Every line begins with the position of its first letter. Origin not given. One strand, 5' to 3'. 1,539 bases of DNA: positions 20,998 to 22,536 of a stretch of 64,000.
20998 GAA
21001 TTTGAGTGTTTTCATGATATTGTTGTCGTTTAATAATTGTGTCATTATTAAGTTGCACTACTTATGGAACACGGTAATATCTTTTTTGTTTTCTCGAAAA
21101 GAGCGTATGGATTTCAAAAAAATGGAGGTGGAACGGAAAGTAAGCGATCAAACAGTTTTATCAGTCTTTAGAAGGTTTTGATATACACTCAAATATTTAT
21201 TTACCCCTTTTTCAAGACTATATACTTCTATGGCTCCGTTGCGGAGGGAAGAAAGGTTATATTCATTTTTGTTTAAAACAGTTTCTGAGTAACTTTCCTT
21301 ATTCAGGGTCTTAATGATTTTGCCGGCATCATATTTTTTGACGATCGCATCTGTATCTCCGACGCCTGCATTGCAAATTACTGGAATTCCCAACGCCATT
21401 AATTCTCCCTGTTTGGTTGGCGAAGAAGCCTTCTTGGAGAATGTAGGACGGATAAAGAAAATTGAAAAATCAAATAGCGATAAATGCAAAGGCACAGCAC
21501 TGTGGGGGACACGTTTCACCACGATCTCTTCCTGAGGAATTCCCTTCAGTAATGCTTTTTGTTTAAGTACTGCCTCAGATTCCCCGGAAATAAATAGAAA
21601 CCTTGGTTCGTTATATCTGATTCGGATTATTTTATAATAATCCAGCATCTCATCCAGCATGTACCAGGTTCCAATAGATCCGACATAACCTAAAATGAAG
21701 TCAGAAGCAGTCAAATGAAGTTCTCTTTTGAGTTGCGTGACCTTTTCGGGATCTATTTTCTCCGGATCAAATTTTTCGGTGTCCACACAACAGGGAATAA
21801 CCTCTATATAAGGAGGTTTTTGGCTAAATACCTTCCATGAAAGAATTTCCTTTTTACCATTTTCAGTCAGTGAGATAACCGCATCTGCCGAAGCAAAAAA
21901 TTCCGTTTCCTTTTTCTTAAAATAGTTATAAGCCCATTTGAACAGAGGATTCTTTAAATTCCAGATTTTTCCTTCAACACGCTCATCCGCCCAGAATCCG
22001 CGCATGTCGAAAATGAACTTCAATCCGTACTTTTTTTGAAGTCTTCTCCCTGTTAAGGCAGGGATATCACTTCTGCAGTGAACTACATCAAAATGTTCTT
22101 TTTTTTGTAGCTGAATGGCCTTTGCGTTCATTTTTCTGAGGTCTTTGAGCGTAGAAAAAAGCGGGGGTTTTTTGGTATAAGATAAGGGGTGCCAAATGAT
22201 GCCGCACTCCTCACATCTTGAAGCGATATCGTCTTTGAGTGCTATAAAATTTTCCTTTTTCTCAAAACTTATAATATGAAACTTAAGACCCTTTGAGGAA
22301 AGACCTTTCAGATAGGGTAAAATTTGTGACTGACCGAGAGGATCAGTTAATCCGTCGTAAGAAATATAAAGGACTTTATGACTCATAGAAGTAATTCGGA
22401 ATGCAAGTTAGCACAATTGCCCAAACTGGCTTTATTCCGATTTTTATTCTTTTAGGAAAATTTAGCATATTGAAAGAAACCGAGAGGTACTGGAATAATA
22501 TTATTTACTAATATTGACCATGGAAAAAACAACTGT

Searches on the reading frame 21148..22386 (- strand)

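Call 36: search_protein_families(library=pfam, proteins=[window:21148-22386:-], max_evalue=0.00001)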
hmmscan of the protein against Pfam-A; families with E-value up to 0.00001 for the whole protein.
window:21148-22386:- (412 aa): 2 families
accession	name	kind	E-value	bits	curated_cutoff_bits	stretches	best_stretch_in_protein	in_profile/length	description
PF13439.12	Glyco_transf_4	-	5.1e-11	43.3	28.5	1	27-205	13-170/170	Glycosyltransferase Family 4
PF00534.26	Glycos_transf_1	-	1.7e-09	37.9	26.4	1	221-370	7-152/172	Glycosyl transferases group 1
